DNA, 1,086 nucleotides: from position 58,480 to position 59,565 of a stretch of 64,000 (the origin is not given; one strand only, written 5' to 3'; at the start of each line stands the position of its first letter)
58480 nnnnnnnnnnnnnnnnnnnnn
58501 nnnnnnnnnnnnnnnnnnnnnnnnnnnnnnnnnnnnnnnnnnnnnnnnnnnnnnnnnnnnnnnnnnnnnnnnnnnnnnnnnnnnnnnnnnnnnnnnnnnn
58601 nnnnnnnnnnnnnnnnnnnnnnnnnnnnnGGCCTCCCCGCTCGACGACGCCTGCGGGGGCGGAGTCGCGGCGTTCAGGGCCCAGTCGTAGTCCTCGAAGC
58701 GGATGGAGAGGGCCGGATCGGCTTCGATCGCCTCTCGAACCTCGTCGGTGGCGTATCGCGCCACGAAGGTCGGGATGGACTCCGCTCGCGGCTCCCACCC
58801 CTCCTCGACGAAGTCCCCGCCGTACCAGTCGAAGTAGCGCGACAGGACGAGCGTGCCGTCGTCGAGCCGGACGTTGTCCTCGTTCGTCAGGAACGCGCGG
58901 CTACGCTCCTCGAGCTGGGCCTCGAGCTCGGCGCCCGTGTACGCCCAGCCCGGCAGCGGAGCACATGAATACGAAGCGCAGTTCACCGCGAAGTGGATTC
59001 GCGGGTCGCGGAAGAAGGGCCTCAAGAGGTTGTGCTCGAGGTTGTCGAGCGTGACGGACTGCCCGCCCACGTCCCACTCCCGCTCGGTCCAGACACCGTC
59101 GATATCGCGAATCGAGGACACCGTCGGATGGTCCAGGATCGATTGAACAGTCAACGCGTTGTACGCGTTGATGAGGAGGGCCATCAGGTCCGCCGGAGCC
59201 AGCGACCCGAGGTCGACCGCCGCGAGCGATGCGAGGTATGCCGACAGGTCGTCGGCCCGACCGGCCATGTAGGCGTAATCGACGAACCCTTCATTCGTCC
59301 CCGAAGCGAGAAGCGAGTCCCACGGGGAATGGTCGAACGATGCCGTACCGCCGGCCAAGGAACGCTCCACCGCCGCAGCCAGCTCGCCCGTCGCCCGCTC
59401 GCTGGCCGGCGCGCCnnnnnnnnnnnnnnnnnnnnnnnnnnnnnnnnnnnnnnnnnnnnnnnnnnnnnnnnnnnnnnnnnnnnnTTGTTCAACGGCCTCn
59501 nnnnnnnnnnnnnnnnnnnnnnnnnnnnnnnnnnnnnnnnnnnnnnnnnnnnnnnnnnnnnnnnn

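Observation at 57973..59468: DUF547 fused to a TVP38/TMEM64 (DedA-superfamily) membrane domain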

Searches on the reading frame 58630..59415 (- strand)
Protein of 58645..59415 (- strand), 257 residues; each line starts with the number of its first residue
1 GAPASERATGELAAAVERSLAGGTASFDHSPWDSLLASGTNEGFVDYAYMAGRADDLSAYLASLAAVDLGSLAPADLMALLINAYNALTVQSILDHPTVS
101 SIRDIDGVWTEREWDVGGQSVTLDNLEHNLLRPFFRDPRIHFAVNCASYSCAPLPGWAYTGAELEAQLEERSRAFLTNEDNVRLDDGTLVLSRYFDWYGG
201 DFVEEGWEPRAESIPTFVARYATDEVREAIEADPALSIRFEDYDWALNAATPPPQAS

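Call 18: search_protein_representatives(protein=window:58630-59397:-)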
Query: 256 residues. Proteins with E-value up to 0.001 (for the whole library): 7988; up to 1e-10: 5056; up to 1e-30: 603. The best 150 are listed.
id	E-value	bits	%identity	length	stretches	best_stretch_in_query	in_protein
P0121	1.4e-96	339.0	62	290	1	4-248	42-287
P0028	1.6e-94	332.2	63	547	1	2-245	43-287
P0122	3.6e-92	324.6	61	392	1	4-252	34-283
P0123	5.1e-91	320.8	59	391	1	4-248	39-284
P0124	1.6e-82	292.9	59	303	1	1-254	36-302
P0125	5.0e-78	278.2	66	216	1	45-245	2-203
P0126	5.8e-70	251.8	69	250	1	62-226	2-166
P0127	5.6e-69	248.6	50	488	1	3-251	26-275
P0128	3.6e-62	226.2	48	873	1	4-252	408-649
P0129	1.2e-59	218.0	48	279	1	14-243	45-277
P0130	8.3e-59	215.2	48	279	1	2-242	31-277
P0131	1.3e-56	208.0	43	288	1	5-242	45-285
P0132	5.9e-56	205.9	35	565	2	22-245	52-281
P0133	2.8e-55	203.7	44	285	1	12-244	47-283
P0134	3.1e-55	203.5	46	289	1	5-244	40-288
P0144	1.0e-48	182.2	47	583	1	4-245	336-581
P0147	2.1e-46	174.6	42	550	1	16-244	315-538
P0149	5.5e-46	173.2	43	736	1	19-245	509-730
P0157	1.1e-43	165.7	43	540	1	9-248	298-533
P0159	2.0e-43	164.8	44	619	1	19-244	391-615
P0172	2.2e-42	161.4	43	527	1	13-242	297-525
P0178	1.5e-41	158.7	43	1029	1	15-245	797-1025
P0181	1.8e-41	158.5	44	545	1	19-250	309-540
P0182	2.1e-41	158.2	40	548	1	13-248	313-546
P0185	4.5e-41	157.1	31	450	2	37-242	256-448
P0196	8.0e-40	153.0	41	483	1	16-244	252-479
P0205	2.4e-39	151.5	44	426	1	7-242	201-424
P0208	3.2e-39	151.1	39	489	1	22-243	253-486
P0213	5.4e-39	150.3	43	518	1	17-243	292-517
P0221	1.0e-38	149.4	40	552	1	22-244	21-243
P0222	1.2e-38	149.2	42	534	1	20-250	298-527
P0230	2.2e-38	148.3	42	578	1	17-244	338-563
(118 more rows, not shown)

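Call 19: search_protein_families(library=pfam, proteins=[P0128, P0178, P0149, P0144, P0147, P0159, P0221, P0132, P0127, P0185], max_evalue=0.001)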
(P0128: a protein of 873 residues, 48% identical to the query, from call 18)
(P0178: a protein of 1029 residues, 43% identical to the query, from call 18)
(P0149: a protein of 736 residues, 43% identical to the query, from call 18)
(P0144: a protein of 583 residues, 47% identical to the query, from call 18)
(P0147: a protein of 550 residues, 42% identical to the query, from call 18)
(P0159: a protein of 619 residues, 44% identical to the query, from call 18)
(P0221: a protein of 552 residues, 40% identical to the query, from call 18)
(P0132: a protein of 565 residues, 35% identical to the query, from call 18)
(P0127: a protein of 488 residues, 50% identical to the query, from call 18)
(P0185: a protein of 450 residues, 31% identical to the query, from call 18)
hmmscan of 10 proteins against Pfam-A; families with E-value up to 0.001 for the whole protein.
P0128 (873 aa): 3 families
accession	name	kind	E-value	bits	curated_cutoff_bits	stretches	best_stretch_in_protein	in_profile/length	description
PF09335.16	VTT_dom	-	9.4e-28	97.6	33.9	1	701-819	1-122/123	VTT domain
PF00365.25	PFK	-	4.6e-25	89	30.9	1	2-284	16-264/277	Phosphofructokinase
PF04784.19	DUF547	-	2.1e-18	67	27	1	470-573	2-122/125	Protein of unknown function, DUF547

P0178 (1029 aa): 6 families
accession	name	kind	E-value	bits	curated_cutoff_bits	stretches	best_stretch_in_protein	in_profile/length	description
PF03190.21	Thioredox_DsbH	-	5e-73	244.9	27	1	33-193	2-161/163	Protein of unknown function, DUF255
PF04784.19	DUF547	-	1.3e-24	87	27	1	846-951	2-122/125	Protein of unknown function, DUF547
PF13899.12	Thioredoxin_7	-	8.7e-12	45.5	27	1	53-142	2-83/83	Thioredoxin-like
PF11412.14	DsbD_N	-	2.5e-10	40.8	25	1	676-781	16-114/119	Thiol:disulfide interchange protein DsbD, N-terminal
PF07944.18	Beta-AFase-like_GH127_cat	-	4e-06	26.5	24.9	0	459-546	177-256/376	Beta-L-arabinofuranosidase, GH127 catalytic domain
PF07470.19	Glyco_hydro_88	-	2e-05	24.2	26.6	0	525-562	140-177/352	Glycosyl Hydrolase Family 88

P0149 (736 aa): 16 families
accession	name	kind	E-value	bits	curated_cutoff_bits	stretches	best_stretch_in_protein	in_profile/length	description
PF04784.19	DUF547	-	9.1e-29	100.4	27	1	559-663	4-125/125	Protein of unknown function, DUF547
PF00515.34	TPR_1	-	9.6e-27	92.1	27.8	3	387-420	1-34/34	Tetratricopeptide repeat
PF07719.23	TPR_2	-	7.3e-24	82.3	27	3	387-420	1-34/34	Tetratricopeptide repeat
PF13181.12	TPR_8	-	2.6e-19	68.1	25.7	2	422-453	2-33/34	Tetratricopeptide repeat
PF13431.12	TPR_17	-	1.4e-18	66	24.4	2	409-442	1-34/34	Tetratricopeptide repeat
PF13414.12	TPR_11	-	1.2e-17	63.8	26.8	2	394-433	1-40/42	TPR repeat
PF13424.12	TPR_12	-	2.6e-17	63.2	30.1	1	386-452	2-76/77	Tetratricopeptide repeat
PF13432.12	TPR_16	-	8.8e-16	58.5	32.7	2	374-420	18-64/65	Tetratricopeptide repeat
PF13374.12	TPR_10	-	3.8e-13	49.4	27.5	2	423-450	4-31/42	Tetratricopeptide repeat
PF13428.12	TPR_14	-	3.7e-11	43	23.5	0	388-428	2-42/44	Tetratricopeptide repeat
PF13176.12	TPR_7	-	9.8e-11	41.3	27.9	1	423-453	1-31/36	Tetratricopeptide repeat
PF14559.12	TPR_19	-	1.4e-10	41.7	25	2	373-423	11-61/68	Tetratricopeptide repeat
PF13371.12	TPR_9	-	1.4e-06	28.6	35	0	428-487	2-61/73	Tetratricopeptide repeat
PF13174.12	TPR_6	-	8.1e-06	26.6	26.3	0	391-419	4-32/33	Tetratricopeptide repeat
PF23914.1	TPR_CcmH_CycH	-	1.4e-05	25.5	42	1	379-485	42-151/158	Cytochrome c-type biogenesis protein H TPR domain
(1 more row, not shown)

P0144 (583 aa): 2 families
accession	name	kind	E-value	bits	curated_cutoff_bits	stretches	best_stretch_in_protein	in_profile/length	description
PF01156.24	IU_nuc_hydro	-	5e-33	115.5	34.2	1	41-292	1-269/297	Inosine-uridine preferring nucleoside hydrolase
PF04784.19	DUF547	-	3.1e-23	82.5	27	1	401-506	3-123/125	Protein of unknown function, DUF547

P0147 (550 aa): 2 families
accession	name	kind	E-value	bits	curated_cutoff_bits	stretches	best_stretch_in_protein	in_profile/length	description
PF09335.16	VTT_dom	-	7e-30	104.5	33.9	1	86-204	1-122/123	VTT domain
PF04784.19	DUF547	-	2e-23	83.1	27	1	364-466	2-121/125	Protein of unknown function, DUF547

P0159 (619 aa): 2 families
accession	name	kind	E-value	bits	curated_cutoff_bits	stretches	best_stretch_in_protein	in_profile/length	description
PF09335.16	VTT_dom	-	1.4e-25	90.6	33.9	1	143-261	1-122/123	VTT domain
PF04784.19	DUF547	-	1.9e-25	89.7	27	1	437-542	2-122/125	Protein of unknown function, DUF547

P0221 (552 aa): 5 families
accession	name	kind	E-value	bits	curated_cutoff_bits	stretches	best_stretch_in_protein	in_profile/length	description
PF13641.12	Glyco_tranf_2_3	-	1.3e-27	97.7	27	1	309-540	1-230/230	Glycosyltransferase like family 2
PF04784.19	DUF547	-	7e-26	91.1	27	1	61-167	4-124/125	Protein of unknown function, DUF547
PF13632.12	Glyco_trans_2_3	-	3.7e-19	69.8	27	1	398-541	1-143/198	Glycosyl transferase family group 2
PF00535.33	Glycos_transf_2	-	1.1e-18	68.2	23.3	1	314-451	3-132/168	Glycosyl transferase family 2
PF13506.12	Glyco_transf_21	-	2.4e-09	37.4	21.7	1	381-538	16-173/174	Glycosyl transferase family 21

P0132 (565 aa): 1 family
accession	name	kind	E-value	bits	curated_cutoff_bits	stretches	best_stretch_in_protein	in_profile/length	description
PF04784.19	DUF547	-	1.9e-46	157.6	27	2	100-214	2-125/125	Protein of unknown function, DUF547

P0127 (488 aa): 2 families
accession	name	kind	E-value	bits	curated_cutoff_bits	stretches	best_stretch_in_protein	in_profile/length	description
PF09335.16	VTT_dom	-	3.1e-25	89.5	33.9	1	320-438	1-122/123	VTT domain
PF04784.19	DUF547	-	1e-23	84.1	27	1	87-193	2-125/125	Protein of unknown function, DUF547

P0185 (450 aa): 1 family
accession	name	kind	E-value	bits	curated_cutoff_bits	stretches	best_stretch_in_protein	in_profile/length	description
PF04784.19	DUF547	-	7.1e-44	149.2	27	2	283-385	2-122/125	Protein of unknown function, DUF547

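Call 21: search_protein_families(library=pfam, proteins=[P0157, P0172, P0181, P0182, P0213, P0222, P0230, P0196, P0208, P0205], max_evalue=0.001)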
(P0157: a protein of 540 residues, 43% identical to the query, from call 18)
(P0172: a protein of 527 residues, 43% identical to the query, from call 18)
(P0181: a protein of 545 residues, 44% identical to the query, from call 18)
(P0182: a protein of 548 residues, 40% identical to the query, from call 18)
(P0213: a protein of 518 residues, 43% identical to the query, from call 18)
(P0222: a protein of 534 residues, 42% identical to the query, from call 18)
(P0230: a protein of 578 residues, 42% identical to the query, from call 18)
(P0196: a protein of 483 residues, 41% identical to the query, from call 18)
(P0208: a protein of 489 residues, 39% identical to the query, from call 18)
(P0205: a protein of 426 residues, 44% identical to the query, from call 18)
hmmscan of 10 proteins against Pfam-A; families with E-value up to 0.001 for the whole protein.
P0157 (540 aa): 2 families
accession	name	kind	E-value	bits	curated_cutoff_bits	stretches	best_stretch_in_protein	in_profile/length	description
PF04784.19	DUF547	-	3e-24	85.8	27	1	354-458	2-122/125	Protein of unknown function, DUF547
PF09335.16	VTT_dom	-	1.9e-16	61.1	33.9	1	81-198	2-122/123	VTT domain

P0172 (527 aa): 2 families
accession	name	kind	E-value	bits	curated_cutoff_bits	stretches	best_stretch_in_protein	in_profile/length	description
PF04784.19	DUF547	-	1.3e-23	83.8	27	1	349-455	2-123/125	Protein of unknown function, DUF547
PF09335.16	VTT_dom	-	3.1e-22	79.8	33.9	1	67-185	1-122/123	VTT domain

P0181 (545 aa): 2 families
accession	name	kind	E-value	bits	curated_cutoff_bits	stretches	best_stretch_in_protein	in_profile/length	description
PF04784.19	DUF547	-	2.2e-22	79.8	27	1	355-460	2-122/125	Protein of unknown function, DUF547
PF09335.16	VTT_dom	-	5.2e-21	75.8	33.9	1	64-182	1-122/123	VTT domain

P0182 (548 aa): 2 families
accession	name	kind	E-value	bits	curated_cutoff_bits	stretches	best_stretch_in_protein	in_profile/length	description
PF09335.16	VTT_dom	-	6.2e-27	94.9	33.9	1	91-210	1-122/123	VTT domain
PF04784.19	DUF547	-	1.2e-24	87.1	27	1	365-470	2-122/125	Protein of unknown function, DUF547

P0213 (518 aa): 4 families
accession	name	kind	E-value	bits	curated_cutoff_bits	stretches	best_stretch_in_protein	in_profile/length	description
PF04784.19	DUF547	-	1.8e-25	89.8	27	1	340-446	2-123/125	Protein of unknown function, DUF547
PF00535.33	Glycos_transf_2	-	1.2e-12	48.6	23.3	1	8-122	1-127/168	Glycosyl transferase family 2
PF13641.12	Glyco_tranf_2_3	-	4.1e-06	27.4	27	1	7-187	3-209/230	Glycosyltransferase like family 2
PF13506.12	Glyco_transf_21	-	0.0008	19.4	21.7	0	65-188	20-153/174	Glycosyl transferase family 21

P0222 (534 aa): 2 families
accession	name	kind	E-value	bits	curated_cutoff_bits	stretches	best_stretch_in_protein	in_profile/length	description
PF04784.19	DUF547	-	1.5e-22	80.3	27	1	344-448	3-122/125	Protein of unknown function, DUF547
PF09335.16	VTT_dom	-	1.1e-21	78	33.9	1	67-185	1-122/123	VTT domain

P0230 (578 aa): 2 families
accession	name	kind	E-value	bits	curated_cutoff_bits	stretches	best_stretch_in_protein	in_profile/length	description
PF09335.16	VTT_dom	-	2.4e-29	102.8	33.9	1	109-227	1-122/123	VTT domain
PF04784.19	DUF547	-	8.7e-21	74.6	27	1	386-490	2-122/125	Protein of unknown function, DUF547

P0196 (483 aa): 2 families
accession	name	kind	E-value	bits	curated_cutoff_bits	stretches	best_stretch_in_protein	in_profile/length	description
PF04784.19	DUF547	-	2.3e-21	76.5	27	1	301-407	2-123/125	Protein of unknown function, DUF547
PF09335.16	VTT_dom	-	1.9e-15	57.8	33.9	1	61-168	1-112/123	VTT domain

P0208 (489 aa): 3 families
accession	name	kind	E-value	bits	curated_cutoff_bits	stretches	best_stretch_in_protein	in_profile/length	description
PF04784.19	DUF547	-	7.8e-30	103.9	27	1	298-404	2-125/125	Protein of unknown function, DUF547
PF00535.33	Glycos_transf_2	-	1.4e-22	80.9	23.3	1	4-125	1-127/168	Glycosyl transferase family 2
PF13641.12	Glyco_tranf_2_3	-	6.7e-07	30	27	1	3-110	3-120/230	Glycosyltransferase like family 2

P0205 (426 aa): 1 family
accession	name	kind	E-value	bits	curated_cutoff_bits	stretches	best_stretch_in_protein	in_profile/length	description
PF04784.19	DUF547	-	2.6e-28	99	27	1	261-368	3-125/125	Protein of unknown function, DUF547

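Call 57: list_cluster_members(proteins=[P0147, P0159, P0182, P0157, P0172, P0230, P0127, P0221, P0208, P0178])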
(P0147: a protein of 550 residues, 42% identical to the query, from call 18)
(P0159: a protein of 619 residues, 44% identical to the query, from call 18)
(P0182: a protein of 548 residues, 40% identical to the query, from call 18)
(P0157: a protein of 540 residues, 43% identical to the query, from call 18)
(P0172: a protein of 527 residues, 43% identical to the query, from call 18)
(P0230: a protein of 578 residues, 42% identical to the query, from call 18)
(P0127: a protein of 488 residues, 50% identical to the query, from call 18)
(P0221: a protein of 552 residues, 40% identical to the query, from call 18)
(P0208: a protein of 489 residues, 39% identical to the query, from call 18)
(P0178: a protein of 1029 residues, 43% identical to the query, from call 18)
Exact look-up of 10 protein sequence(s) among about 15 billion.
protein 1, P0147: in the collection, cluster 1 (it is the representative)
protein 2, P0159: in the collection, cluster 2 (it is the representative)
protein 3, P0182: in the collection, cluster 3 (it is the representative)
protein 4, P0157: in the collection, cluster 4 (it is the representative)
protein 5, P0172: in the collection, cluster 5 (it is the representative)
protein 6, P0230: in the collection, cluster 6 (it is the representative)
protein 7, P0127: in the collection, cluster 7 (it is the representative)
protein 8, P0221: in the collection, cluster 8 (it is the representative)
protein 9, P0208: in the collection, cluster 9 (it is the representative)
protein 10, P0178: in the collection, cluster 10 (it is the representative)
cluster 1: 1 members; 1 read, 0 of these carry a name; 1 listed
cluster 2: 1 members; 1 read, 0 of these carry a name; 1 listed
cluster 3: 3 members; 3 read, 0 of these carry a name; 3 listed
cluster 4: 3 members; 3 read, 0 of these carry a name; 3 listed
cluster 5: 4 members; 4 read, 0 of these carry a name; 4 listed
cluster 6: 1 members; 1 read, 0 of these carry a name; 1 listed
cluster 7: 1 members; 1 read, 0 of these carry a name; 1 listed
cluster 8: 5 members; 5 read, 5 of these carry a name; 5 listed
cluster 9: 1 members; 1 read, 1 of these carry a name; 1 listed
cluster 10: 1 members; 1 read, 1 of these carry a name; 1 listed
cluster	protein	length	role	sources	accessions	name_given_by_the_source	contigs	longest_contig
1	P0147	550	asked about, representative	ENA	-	-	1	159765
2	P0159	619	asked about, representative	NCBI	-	-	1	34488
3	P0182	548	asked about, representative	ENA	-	-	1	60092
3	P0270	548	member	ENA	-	-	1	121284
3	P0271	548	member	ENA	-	-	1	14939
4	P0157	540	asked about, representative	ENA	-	-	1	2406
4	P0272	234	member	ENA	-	-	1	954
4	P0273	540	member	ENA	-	-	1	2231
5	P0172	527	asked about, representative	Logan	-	-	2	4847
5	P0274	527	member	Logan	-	-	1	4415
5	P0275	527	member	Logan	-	-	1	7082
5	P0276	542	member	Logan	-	-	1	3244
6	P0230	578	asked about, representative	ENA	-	-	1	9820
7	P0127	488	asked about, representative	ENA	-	-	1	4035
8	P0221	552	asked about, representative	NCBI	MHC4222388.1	MAG: glycosyltransferase, partial [Planctomycetota bacterium]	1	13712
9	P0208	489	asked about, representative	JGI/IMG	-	rSAM/selenodomain-associated transferase 2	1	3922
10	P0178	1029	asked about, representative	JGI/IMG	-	uncharacterized protein YyaL (SSP411 family)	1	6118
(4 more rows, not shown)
